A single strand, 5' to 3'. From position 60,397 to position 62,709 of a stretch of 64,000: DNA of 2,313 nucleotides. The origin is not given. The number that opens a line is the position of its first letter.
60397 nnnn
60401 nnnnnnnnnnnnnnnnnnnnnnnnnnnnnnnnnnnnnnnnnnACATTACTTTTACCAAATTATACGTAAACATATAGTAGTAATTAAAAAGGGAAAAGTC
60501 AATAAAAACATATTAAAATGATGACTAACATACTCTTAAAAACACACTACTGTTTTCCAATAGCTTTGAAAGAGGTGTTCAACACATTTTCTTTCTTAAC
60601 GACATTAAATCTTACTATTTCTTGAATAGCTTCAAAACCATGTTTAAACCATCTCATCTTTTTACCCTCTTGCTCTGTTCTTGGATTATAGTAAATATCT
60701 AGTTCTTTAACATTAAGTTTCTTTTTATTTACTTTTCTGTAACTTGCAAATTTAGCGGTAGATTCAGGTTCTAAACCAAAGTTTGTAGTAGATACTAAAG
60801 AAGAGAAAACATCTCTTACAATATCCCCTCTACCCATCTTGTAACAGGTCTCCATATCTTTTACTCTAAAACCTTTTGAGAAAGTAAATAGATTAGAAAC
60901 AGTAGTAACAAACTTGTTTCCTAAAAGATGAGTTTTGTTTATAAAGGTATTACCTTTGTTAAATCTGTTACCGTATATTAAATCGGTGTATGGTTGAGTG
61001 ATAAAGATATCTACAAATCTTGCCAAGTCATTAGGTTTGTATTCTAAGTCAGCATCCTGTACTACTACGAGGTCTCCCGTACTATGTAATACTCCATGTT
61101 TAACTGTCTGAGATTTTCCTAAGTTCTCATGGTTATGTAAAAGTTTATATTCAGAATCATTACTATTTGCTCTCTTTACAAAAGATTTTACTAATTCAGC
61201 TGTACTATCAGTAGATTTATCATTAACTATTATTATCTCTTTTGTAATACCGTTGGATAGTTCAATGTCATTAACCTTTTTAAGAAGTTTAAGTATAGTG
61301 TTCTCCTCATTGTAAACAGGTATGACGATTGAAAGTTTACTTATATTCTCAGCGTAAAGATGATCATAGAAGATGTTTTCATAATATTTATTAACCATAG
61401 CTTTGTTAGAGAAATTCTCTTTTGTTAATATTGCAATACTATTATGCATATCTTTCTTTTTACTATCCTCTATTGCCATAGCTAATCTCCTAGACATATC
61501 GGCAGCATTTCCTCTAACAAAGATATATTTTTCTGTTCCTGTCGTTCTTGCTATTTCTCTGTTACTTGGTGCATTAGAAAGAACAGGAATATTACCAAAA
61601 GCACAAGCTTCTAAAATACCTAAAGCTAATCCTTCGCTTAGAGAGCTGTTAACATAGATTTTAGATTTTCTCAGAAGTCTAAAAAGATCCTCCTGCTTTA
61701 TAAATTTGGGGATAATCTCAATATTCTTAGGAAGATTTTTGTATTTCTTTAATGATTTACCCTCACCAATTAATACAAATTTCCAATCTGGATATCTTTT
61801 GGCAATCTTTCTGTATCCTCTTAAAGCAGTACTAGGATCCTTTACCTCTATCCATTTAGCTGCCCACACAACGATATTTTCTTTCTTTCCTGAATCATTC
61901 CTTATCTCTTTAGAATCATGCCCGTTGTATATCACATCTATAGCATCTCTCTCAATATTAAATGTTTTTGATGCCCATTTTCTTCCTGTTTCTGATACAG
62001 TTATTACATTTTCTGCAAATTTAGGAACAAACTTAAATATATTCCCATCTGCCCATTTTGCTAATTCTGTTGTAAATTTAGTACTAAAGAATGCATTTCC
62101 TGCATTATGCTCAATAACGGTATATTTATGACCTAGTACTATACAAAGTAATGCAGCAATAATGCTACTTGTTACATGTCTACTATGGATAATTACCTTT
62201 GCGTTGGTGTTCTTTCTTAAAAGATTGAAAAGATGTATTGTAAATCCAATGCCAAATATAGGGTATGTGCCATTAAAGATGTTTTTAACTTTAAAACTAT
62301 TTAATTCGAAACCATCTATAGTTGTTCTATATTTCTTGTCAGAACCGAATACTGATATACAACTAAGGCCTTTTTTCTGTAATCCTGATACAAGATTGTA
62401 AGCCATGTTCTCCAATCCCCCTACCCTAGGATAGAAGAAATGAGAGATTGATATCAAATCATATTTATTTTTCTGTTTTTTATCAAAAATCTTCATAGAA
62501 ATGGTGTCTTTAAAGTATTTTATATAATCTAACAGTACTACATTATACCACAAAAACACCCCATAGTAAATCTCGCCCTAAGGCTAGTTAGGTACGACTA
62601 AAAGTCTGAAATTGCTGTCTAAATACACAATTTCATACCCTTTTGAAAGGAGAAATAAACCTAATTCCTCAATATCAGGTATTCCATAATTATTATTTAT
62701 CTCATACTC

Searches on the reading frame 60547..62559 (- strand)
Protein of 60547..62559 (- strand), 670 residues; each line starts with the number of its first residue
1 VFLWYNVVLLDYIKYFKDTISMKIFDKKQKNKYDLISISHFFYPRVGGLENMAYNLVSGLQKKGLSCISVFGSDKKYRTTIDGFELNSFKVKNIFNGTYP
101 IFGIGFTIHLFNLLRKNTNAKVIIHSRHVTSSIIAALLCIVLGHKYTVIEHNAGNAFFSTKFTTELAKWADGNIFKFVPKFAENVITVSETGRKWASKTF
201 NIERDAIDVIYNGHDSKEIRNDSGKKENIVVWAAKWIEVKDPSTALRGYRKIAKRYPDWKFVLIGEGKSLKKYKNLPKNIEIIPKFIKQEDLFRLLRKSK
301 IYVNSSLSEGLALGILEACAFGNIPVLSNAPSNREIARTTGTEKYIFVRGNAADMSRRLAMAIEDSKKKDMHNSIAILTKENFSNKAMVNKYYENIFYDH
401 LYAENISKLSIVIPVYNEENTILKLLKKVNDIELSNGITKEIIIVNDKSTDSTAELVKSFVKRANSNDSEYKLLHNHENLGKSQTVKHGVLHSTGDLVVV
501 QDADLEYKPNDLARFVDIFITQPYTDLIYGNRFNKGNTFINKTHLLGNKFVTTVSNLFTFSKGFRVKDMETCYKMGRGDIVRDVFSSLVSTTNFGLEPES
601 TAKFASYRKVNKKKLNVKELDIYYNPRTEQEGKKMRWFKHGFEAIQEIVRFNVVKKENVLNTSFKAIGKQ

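Call 7: search_protein_families(library=pfam, proteins=[window:60547-62559:-], max_evalue=0.01)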
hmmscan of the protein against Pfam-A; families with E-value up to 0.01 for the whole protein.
window:60547-62559:- (670 aa): 7 families
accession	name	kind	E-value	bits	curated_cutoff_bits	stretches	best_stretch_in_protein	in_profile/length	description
PF00535.33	Glycos_transf_2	-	2.7e-29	102.7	23.3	1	410-553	1-132/168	Glycosyl transferase family 2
PF00534.26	Glycos_transf_1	-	3.4e-21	76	26.4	1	217-370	3-163/172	Glycosyl transferases group 1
PF13692.12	Glyco_trans_1_4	-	8.7e-14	52.4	27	1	230-365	4-142/142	Glycosyl transferases group 1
PF13439.12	Glyco_transf_4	-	4.8e-13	49.9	28.5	1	46-216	1-168/170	Glycosyltransferase Family 4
PF13641.12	Glyco_tranf_2_3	-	7.5e-06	26.6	27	1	409-524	3-116/230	Glycosyltransferase like family 2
PF10111.15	Glyco_tranf_2_2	-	7.5e-06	26.1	27.3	1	410-518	1-105/276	Glycosyltransferase like family 2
PF13524.12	Glyco_trans_1_2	-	0.0093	16.4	25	0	252-365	9-114/144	Glycosyl transferase-like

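Call 8: search_protein_families(library=ncbifam, proteins=[window:60547-62559:-], max_evalue=0.01)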
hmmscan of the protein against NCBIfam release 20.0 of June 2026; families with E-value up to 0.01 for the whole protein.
window:60547-62559:- (670 aa): 38 families (the best 25 are shown)
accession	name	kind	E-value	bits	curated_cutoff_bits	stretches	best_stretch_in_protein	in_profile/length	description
NF007986.1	PRK10714.1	equivalog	2.3e-18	66.3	529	1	404-543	3-137/316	undecaprenyl-phosphate 4-deoxy-4-formamido-L-arabinose transferase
NF047588.1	GlcsyltransPgfSStrep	equivalog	1.2e-16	60.8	500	1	408-551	2-138/308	glycosyltransferase PgfS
TIGR04182.1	glyco_TIGR04182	equivalog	1.3e-16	60.9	325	1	409-654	2-220/293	S-layer glycoprotein N-glycosyltransferase AglJ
TIGR03088.1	stp2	hypoth_equivalog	1.7e-16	60.3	409.05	1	40-394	6-368/374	TIGR03088 family PEP-CTERM/XrtA system glycosyltransferase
TIGR03937.1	PgaC_IcaA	equivalog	5.8e-16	58.4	422.3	1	402-532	40-163/407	poly-beta-1,6-N-acetyl-D-glucosamine synthase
TIGR03999.1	thiol_BshA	equivalog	4.3e-14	52.2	273.7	1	174-397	137-370/375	N-acetyl-alpha-D-glucosaminyl L-malate synthase BshA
NF010496.0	PRK13915.1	equivalog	9.6e-13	47.9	262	1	404-528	28-151/307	glucosyl-3-phosphoglycerate synthase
NF007482.0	PRK10073.1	equivalog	3.4e-12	46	423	1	405-518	4-109/334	glycosyltransferase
TIGR04283.1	glyco_like_mftF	equivalog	2.7e-11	43.5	182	1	409-534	1-112/221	TIGR04283 family arsenosugar biosynthesis glycosyltransferase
NF041875.1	EPS_EpsD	equivalog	6.7e-11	42.1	370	1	409-518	1-103/325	exopolysaccharide biosynthesis glycosyltransferase EpsD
NF047880.1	glyco_SdgA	exception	9.9e-11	40.9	800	1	158-393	246-484/488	serine-aspartate repeat adhesin O-glycosyltransferase SdgA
NF038302.1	EPS_HpsE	equivalog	4.4e-10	39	300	1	408-506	2-98/307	hormogonium polysaccharide biosynthesis glycosyltransferase HpsE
NF041391.1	DPhHxTase_Halo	equivalog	4.4e-10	38.9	375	1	415-650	3-207/213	dolichyl-phosphate hexose transferase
TIGR03111.1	glyc2_xrt_Gpos1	hypoth_equivalog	7.4e-10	38.2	363.95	1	404-564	46-199/439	TIGR03111 family XrtG-associated glycosyltransferase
NF047683.1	TeichurnBiosyTuaG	equivalog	5.6e-09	36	400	1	407-524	6-116/252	teichuronic acid biosynthesis protein TuaG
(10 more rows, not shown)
